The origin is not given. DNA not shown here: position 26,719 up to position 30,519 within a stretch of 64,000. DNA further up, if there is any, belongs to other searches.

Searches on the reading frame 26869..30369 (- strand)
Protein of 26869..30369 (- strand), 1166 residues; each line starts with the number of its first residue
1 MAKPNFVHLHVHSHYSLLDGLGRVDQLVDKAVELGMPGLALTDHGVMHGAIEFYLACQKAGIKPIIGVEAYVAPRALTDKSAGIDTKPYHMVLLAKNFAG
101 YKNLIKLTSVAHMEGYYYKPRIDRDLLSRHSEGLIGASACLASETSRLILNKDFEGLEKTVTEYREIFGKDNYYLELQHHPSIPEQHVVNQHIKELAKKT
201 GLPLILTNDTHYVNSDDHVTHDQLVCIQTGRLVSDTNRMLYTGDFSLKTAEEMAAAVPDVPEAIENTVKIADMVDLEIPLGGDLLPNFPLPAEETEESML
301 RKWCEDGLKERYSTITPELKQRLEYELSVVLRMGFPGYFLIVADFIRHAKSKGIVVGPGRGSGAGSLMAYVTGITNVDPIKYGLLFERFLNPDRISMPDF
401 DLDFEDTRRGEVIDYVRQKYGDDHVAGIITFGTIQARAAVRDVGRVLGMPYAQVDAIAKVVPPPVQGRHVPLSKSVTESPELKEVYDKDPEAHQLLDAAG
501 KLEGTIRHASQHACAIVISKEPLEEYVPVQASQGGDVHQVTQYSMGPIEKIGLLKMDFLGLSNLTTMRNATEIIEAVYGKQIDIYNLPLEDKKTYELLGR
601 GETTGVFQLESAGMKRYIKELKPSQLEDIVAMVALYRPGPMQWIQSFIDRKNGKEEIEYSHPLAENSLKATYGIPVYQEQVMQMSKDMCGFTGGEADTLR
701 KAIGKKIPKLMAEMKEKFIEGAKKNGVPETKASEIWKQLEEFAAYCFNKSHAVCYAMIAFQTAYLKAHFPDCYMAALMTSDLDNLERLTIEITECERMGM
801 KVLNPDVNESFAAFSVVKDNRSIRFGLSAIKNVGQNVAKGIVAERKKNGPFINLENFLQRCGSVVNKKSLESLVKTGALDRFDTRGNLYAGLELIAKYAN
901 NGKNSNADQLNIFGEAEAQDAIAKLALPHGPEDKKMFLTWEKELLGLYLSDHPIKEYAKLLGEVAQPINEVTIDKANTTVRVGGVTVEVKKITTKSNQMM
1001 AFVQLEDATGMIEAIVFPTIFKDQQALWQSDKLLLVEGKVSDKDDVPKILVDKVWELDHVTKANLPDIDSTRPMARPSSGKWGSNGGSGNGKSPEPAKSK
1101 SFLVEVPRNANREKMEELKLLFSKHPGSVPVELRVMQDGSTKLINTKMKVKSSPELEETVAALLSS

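Call 34: search_protein_families(library=pfam, max_evalue=0.00001, proteins=[window:26869-30369:-])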
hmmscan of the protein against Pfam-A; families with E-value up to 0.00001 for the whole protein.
window:26869-30369:- (1166 aa): 5 families
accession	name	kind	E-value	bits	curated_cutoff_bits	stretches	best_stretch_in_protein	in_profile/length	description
PF07733.18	DNA_pol3_alpha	-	3.3e-102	342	23.9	1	299-560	2-260/260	Bacterial DNA polymerase III alpha NTPase domain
PF17657.6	DNA_pol3_finger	-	1.7e-63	213.3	22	1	563-726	1-166/166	Bacterial DNA polymerase III alpha subunit finger domain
PF02811.25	PHP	-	5.3e-58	196.4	26.4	1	8-180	1-164/164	PHP domain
PF14579.12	HHH_6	-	1e-26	93.4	25.6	1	799-883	1-84/90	Helix-hairpin-helix motif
PF01336.31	tRNA_anti-codon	-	2.4e-08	34.2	27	1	986-1055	4-73/75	OB-fold nucleic acid binding domain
